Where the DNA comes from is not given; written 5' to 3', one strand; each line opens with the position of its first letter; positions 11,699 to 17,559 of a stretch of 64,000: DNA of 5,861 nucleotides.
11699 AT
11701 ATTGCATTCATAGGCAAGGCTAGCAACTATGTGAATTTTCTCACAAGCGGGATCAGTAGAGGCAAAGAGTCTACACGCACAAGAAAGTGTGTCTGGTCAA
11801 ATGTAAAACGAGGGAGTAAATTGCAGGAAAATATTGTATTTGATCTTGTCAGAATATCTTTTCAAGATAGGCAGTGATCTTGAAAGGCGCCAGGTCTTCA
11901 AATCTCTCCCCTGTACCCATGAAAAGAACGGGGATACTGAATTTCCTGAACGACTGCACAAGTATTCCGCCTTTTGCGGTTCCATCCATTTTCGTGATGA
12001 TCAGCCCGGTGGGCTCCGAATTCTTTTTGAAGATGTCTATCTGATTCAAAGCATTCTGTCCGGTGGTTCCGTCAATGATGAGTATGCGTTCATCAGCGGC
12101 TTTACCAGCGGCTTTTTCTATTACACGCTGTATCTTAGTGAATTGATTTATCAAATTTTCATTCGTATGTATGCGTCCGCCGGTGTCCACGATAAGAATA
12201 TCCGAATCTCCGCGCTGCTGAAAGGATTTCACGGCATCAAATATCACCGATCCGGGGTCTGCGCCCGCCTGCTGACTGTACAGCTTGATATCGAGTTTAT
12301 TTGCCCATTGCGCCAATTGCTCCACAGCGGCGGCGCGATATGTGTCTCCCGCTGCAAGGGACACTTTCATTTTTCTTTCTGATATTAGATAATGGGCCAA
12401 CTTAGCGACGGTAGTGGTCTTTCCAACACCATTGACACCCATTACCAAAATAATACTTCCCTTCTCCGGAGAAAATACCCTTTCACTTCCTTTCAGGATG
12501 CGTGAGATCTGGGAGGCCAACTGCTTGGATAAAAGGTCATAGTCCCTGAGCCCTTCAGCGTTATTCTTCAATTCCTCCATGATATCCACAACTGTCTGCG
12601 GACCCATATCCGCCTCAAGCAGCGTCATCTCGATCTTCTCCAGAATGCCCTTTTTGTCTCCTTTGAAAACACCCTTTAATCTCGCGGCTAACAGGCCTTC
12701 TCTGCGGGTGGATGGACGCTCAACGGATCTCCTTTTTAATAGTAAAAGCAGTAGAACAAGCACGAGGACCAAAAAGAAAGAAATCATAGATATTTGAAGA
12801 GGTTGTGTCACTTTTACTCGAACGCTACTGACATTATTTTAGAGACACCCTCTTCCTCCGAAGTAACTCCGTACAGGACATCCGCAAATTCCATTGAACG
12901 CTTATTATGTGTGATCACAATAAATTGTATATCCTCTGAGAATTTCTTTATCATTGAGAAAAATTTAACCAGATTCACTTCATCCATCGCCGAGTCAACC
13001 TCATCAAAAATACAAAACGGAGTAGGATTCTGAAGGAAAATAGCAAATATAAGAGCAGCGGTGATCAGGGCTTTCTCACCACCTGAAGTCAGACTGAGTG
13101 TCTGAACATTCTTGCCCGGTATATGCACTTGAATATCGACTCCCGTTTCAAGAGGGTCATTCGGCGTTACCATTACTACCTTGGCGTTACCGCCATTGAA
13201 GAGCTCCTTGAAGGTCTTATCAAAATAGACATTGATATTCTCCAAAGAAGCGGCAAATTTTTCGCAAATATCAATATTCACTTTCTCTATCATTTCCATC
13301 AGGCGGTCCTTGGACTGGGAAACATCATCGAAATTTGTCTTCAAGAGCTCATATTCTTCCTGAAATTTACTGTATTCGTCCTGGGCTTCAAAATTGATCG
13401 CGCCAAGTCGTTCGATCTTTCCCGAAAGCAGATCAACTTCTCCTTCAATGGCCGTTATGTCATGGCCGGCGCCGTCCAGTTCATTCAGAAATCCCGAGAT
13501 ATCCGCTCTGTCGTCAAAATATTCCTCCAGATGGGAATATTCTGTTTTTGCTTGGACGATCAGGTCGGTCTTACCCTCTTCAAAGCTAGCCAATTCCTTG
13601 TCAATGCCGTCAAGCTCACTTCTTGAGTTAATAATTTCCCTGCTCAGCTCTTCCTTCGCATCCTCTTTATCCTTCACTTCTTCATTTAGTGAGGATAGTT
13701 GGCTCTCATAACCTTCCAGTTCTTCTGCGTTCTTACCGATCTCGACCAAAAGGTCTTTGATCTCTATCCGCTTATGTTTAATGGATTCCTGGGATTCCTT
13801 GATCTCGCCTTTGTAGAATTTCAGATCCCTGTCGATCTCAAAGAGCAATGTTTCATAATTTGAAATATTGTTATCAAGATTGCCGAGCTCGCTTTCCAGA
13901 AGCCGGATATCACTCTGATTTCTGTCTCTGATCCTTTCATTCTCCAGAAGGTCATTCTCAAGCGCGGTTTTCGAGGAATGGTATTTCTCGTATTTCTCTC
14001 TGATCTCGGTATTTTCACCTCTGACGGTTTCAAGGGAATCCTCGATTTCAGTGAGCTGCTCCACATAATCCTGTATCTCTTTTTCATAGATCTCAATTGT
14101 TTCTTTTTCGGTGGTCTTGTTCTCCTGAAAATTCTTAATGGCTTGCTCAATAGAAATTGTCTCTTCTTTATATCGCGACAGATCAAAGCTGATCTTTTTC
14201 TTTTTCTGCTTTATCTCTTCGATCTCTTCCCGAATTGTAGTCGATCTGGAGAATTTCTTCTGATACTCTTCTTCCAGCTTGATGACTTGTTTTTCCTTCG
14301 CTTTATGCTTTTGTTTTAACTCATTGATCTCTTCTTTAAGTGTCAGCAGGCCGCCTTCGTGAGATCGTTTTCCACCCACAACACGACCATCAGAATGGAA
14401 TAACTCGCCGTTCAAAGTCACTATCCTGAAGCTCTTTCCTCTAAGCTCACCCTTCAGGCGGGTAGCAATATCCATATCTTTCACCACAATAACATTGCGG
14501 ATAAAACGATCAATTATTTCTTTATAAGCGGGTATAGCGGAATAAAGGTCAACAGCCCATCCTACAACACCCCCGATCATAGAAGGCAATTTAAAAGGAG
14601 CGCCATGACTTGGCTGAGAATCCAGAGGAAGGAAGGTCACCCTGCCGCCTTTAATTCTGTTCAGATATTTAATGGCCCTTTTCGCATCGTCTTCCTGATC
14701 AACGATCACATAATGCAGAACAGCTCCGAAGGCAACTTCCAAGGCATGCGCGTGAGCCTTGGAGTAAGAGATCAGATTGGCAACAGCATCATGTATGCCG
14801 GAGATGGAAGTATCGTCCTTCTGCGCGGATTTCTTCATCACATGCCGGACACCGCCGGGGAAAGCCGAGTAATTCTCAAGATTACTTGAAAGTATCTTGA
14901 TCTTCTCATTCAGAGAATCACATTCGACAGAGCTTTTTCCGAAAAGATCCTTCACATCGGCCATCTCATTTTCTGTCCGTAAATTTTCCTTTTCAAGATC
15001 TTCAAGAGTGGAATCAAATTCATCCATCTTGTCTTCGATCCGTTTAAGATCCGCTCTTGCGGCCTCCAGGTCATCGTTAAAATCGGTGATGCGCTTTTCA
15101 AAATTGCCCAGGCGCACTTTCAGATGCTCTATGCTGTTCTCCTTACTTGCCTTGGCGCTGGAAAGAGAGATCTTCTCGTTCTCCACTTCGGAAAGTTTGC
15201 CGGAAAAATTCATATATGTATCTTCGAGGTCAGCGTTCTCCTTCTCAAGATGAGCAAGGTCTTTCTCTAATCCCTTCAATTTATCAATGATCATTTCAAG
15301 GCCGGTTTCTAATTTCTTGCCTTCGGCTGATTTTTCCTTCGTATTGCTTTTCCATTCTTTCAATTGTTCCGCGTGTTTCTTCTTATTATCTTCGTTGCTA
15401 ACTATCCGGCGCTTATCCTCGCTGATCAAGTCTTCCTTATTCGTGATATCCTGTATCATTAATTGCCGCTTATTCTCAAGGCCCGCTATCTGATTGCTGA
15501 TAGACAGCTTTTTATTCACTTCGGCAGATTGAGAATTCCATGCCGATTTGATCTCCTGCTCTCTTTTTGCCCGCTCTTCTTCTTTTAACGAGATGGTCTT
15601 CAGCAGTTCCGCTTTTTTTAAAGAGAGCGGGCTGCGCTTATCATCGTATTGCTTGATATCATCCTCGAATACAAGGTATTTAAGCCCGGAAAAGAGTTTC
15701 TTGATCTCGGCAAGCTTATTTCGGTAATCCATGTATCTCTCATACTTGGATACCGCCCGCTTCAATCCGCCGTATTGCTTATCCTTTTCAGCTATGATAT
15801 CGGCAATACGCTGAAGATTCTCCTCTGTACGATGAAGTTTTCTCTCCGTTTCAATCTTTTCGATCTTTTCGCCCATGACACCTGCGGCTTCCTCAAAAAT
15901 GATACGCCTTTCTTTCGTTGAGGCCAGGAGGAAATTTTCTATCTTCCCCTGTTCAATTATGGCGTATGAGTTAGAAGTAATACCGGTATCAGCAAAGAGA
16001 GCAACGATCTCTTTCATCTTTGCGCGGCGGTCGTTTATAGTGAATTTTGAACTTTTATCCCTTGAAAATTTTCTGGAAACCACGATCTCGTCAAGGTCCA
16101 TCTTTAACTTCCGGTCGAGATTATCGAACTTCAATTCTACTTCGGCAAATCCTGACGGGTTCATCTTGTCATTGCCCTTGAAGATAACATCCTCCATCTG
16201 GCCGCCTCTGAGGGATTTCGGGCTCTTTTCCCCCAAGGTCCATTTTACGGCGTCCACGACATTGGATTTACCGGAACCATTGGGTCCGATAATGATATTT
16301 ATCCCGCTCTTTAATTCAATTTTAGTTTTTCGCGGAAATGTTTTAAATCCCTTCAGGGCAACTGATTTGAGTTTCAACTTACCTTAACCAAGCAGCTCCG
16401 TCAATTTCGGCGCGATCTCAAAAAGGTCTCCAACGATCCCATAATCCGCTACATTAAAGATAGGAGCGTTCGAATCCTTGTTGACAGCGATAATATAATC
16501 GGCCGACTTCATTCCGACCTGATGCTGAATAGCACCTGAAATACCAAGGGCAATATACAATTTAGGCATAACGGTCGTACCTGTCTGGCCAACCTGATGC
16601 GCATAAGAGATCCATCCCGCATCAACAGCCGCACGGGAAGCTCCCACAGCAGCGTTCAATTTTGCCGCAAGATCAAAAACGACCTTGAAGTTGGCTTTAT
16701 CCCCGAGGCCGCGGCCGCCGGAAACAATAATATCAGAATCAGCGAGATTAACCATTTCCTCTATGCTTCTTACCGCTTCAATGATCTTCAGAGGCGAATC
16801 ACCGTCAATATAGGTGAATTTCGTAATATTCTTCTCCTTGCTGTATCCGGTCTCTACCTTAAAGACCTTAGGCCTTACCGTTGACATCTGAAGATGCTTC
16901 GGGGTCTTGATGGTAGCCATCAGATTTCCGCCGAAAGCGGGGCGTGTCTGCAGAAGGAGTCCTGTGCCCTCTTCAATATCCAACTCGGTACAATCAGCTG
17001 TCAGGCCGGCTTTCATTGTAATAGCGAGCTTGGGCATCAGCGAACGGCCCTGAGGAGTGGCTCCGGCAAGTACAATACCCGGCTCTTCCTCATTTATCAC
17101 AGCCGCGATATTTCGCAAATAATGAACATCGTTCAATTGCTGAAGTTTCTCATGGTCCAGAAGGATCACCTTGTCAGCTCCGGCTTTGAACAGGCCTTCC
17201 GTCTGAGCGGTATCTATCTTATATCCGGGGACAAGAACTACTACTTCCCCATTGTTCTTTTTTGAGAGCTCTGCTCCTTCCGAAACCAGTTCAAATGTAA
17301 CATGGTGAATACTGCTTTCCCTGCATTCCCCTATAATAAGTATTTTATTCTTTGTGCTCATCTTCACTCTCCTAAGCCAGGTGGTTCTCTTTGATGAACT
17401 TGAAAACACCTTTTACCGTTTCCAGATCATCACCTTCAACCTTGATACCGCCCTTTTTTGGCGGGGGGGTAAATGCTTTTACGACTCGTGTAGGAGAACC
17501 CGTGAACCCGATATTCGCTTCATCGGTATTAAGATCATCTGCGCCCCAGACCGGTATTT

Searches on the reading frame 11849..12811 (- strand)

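Call 8: search_protein_families(library=pfam, proteins=[window:11849-12811:-], max_evalue=0.01)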
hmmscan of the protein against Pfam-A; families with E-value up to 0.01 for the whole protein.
window:11849-12811:- (320 aa): 15 families
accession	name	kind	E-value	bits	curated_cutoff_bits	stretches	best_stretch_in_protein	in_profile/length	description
PF00448.28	SRP54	-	3.1e-65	219.9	22.7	1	119-320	2-195/196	SRP54-type protein, GTPase domain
PF02881.24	SRP54_N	-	2.8e-07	31.1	22.4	1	43-93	3-61/75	SRP54-type protein, helical bundle domain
PF13191.12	AAA_16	-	4e-06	27.9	32.6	1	101-248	8-140/167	AAA ATPase domain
PF13245.12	AAA_19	-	0.00011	22.8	25.1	1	117-214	10-102/134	AAA domain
PF20720.3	nSTAND3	-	0.00039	20.6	27.2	1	117-178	16-46/155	Novel STAND NTPase 3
PF13401.12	AAA_22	-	0.00049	20.8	27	1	118-225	5-105/130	AAA domain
PF13207.12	AAA_17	-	0.00053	20.7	27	1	124-226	1-94/136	AAA domain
PF01656.29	CbiA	-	0.00069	20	25.4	1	125-290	6-98/125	CobQ/CobB/MinD/ParA nucleotide binding domain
PF13173.12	AAA_14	-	0.0011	19.4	27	1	119-197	3-74/129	AAA domain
PF13604.12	AAA_30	-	0.0016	18.7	27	1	119-216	19-102/191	AAA domain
PF01926.29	MMR_HSR1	-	0.0029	18.1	21.9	0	121-274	2-113/113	50S ribosome-binding GTPase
PF00004.35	AAA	-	0.0039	18.1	21.2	0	121-197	1-69/131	ATPase family associated with various cellular activities (AAA)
PF25199.1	nSTAND_NTPase5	-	0.0047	17.2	34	0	107-153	30-76/145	Novel STAND NTPase 5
PF02492.25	cobW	-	0.0051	16.8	20.7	1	120-277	2-155/180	CobW/HypB/UreG, nucleotide-binding domain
PF00005.33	ABC_tran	-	0.0057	17.7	25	0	115-199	8-80/137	ABC transporter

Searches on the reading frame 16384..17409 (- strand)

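Call 52: search_protein_families(library=pfam, proteins=[window:16384-17409:-], max_evalue=0.00001)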
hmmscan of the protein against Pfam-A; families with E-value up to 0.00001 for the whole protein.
window:16384-17409:- (341 aa): 2 families
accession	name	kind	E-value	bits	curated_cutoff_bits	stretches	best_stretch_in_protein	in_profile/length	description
PF01012.27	ETF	-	4e-40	138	26.7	1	24-199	2-177/181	Electron transfer flavoprotein domain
PF00766.25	ETF_alpha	-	1.6e-35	121.4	27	1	221-301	1-81/81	Electron transfer flavoprotein FAD-binding domain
